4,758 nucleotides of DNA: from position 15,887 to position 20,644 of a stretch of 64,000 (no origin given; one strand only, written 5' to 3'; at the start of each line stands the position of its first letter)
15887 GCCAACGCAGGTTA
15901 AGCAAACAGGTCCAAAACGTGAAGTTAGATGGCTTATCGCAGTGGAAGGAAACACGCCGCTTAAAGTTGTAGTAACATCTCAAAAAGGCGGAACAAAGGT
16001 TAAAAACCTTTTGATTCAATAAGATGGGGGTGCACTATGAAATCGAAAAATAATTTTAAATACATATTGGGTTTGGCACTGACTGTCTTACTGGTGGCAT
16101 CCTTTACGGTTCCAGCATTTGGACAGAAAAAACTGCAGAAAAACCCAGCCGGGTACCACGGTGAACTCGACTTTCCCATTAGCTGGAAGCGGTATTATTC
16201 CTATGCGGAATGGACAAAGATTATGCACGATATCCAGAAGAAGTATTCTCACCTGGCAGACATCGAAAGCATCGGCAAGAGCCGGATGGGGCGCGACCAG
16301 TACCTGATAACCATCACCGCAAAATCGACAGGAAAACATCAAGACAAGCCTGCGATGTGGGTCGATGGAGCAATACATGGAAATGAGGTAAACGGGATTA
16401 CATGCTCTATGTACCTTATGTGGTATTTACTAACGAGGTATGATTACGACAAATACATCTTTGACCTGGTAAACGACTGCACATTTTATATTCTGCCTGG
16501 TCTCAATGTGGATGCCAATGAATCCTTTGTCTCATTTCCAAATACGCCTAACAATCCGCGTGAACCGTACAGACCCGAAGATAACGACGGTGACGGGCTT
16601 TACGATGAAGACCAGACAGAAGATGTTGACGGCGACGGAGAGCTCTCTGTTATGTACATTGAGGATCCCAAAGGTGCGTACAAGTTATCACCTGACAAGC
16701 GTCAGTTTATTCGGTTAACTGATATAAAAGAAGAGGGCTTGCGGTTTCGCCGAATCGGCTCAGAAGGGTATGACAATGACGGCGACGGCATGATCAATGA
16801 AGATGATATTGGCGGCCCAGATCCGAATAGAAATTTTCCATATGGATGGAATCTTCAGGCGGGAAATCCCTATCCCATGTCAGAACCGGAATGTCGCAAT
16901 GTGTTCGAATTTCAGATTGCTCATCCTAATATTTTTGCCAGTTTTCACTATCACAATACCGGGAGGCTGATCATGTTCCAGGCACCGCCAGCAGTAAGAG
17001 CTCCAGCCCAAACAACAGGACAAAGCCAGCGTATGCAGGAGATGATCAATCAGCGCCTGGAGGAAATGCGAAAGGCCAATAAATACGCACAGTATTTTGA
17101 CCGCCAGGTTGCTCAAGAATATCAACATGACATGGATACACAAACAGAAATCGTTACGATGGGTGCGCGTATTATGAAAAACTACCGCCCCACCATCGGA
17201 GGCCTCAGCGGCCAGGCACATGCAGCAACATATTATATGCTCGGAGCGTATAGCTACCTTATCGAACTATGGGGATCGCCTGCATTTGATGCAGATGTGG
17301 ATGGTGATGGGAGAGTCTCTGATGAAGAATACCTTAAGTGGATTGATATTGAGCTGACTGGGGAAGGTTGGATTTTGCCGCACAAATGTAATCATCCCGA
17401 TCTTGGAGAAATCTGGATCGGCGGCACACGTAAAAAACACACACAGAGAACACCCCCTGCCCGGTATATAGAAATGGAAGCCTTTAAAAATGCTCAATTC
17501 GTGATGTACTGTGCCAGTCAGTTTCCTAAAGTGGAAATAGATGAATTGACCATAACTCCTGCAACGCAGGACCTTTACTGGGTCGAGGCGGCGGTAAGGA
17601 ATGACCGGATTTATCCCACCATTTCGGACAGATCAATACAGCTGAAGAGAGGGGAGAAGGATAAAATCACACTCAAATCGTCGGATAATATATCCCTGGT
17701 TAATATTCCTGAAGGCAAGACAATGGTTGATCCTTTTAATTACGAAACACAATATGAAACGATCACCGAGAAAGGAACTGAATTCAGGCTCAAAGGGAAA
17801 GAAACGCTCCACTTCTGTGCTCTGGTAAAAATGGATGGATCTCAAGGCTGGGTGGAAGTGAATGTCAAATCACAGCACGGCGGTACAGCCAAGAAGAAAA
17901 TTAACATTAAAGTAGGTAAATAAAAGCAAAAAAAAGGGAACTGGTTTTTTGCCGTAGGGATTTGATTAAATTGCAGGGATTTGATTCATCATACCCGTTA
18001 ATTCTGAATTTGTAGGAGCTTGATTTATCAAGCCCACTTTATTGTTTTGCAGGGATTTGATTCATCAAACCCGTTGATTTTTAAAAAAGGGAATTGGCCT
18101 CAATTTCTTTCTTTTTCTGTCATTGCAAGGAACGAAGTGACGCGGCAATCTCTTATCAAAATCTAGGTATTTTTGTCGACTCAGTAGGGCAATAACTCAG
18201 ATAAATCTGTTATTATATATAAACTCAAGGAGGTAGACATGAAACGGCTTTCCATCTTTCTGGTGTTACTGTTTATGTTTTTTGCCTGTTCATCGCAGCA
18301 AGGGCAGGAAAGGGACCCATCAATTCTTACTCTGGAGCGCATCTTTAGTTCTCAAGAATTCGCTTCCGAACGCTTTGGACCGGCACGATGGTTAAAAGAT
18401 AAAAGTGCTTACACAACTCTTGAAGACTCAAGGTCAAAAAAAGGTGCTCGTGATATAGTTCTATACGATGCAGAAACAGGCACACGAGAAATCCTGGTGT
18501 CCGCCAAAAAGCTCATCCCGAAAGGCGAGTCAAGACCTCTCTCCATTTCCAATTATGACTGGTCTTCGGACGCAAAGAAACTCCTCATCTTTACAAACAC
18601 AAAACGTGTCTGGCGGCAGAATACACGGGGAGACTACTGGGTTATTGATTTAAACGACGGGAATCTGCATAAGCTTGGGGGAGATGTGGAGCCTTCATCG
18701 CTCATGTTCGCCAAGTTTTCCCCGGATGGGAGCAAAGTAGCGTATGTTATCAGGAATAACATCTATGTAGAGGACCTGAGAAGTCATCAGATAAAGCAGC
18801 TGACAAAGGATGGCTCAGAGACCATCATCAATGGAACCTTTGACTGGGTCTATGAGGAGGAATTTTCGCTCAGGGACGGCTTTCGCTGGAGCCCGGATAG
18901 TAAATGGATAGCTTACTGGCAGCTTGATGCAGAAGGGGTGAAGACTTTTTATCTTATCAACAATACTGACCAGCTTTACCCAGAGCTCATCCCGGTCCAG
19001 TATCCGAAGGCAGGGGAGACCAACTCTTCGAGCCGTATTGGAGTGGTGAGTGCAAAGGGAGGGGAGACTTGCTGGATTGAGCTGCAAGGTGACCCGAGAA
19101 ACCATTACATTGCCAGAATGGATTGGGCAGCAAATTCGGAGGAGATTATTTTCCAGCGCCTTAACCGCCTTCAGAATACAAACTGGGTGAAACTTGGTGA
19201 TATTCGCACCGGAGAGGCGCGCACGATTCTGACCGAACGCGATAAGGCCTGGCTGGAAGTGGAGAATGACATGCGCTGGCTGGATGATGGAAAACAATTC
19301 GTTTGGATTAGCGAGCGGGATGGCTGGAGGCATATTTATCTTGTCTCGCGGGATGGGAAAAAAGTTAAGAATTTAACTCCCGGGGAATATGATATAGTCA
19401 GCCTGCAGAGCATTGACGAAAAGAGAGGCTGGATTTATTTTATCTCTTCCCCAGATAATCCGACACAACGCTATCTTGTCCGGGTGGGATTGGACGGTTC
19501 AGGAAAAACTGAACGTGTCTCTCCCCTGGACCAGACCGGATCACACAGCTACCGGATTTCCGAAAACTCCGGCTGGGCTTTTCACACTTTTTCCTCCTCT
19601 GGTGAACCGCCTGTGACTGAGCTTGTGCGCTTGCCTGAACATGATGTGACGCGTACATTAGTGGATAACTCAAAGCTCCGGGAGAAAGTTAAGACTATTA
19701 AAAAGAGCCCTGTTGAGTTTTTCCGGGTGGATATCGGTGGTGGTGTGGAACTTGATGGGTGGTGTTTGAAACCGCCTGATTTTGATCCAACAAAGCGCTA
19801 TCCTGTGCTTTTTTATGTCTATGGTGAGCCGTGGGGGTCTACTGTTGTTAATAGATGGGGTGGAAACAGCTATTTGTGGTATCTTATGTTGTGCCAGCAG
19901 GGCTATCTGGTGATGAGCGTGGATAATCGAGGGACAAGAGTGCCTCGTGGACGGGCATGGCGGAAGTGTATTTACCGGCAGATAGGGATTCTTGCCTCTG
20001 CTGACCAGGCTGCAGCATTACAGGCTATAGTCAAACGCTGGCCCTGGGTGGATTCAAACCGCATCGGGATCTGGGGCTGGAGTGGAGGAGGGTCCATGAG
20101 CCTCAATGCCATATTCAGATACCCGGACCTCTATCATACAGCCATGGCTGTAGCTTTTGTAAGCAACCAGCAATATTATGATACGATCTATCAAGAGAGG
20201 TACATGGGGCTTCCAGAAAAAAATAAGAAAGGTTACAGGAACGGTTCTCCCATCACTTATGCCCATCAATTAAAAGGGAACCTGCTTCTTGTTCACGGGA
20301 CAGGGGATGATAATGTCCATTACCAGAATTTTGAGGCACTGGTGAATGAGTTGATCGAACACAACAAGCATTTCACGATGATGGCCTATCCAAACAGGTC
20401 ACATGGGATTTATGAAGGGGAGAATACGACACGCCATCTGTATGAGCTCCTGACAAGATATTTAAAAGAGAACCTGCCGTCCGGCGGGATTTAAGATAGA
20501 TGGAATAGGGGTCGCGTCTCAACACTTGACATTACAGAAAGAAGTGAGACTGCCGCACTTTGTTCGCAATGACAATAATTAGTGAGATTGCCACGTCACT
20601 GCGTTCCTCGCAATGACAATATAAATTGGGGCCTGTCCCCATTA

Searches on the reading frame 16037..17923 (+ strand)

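Call 5: search_protein_families(library=pfam, proteins=[window:16037-17923:+], max_evalue=0.00001)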
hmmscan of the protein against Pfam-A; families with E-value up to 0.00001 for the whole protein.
window:16037-17923:+ (628 aa): 1 family
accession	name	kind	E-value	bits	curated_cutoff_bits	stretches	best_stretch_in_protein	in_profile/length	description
PF00246.29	Peptidase_M14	-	1.1e-33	117.5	21.6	2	61-159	3-101/286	Zinc carboxypeptidase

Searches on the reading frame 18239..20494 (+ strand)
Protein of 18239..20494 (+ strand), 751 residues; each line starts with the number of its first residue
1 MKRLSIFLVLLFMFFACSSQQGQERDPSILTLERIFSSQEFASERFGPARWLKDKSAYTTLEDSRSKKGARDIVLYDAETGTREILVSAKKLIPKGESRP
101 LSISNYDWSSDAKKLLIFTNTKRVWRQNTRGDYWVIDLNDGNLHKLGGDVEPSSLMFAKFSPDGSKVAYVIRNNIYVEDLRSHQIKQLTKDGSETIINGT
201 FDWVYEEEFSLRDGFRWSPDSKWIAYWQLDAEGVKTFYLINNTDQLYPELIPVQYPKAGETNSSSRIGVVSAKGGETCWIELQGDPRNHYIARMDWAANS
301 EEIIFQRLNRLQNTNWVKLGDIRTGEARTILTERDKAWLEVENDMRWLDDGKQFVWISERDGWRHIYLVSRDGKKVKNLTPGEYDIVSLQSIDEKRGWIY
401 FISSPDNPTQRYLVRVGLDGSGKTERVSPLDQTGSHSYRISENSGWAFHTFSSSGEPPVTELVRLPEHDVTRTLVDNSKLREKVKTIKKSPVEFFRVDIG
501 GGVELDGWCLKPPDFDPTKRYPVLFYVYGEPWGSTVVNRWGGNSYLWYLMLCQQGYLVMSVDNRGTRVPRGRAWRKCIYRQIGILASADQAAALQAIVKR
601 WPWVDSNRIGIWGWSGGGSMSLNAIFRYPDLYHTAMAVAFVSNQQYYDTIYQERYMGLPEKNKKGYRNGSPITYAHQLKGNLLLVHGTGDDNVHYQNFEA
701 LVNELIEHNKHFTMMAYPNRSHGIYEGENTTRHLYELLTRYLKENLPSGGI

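Call 5: search_protein_families(library=pfam, proteins=[window:18239-20494:+], max_evalue=0.00001)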
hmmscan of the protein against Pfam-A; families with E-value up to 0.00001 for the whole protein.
window:18239-20494:+ (751 aa): 3 families
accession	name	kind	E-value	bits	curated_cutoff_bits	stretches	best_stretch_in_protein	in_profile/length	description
PF00930.27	DPPIV_N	-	4e-98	328.8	22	1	109-458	1-354/354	Dipeptidyl peptidase IV (DPP IV) N-terminal region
PF00326.27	Peptidase_S9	-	3.1e-45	154.7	22.6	1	550-746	9-210/213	Prolyl oligopeptidase family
PF20434.5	BD-FAE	-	7.9e-08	32.5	26.8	0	652-705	161-215/215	BD-FAE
